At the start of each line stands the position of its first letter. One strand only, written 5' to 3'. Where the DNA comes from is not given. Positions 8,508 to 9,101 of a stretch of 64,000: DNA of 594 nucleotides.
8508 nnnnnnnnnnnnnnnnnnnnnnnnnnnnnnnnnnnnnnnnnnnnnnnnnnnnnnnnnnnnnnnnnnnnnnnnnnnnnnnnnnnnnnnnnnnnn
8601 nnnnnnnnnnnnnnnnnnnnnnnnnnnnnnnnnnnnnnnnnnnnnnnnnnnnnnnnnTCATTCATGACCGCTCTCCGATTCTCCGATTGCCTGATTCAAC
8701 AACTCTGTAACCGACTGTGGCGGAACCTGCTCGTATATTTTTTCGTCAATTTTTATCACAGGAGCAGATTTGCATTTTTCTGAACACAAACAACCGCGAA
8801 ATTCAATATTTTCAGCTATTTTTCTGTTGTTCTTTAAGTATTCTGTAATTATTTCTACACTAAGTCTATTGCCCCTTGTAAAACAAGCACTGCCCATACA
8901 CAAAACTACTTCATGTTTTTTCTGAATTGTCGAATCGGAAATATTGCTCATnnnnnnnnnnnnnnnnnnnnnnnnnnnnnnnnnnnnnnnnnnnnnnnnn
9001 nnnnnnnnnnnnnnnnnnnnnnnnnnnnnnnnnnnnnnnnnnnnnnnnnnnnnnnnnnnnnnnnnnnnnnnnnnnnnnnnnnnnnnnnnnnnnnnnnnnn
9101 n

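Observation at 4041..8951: Five-gene putative H2-sensing signalling module with two different sensory-type [FeFe]-hydrogenase paralogs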

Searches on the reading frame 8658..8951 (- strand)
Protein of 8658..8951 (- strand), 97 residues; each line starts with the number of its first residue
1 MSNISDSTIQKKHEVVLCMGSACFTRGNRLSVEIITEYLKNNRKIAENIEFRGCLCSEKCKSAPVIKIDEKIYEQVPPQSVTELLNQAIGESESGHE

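Call 4: search_protein_families(library=pfam, proteins=[window:8658-8951:-], max_evalue=0.01)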
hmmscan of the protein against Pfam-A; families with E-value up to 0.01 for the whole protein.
window:8658-8951:- (97 aa): 1 family
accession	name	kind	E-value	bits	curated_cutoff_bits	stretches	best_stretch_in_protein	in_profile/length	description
PF01257.25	2Fe-2S_thioredx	-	1.7e-09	38.2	24.8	1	11-87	64-143/145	Thioredoxin-like [2Fe-2S] ferredoxin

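Call 5: search_protein_families(library=ncbifam, proteins=[window:8658-8951:-], max_evalue=0.01)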
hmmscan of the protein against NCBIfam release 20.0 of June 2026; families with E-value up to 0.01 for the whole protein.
window:8658-8951:- (97 aa): 6 families
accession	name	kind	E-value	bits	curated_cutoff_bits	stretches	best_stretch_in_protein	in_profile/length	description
TIGR01958.1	nuoE_fam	subfamily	9.9e-07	29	142.4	1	11-87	67-146/148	NADH-quinone oxidoreductase subunit NuoE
NF005722.0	PRK07539.1-2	equivalog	1.8e-06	28.2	141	1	12-87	77-155/157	NADH-quinone oxidoreductase subunit NuoE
NF005725.0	PRK07539.1-5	equivalog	5.2e-06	26.3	220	1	12-87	92-170/174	NADH-quinone oxidoreductase subunit NuoE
NF004638.0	PRK05988.1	equivalog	1.4e-05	24.9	198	1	11-88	77-157/159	formate dehydrogenase subunit gamma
NF005747.0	PRK07571.1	equivalog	1.7e-05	24.6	224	1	11-88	88-168/173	bidirectional hydrogenase complex protein HoxE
NF005724.0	PRK07539.1-4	equivalog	0.00054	19.8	280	1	11-87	92-171/240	NADH-quinone oxidoreductase subunit NuoE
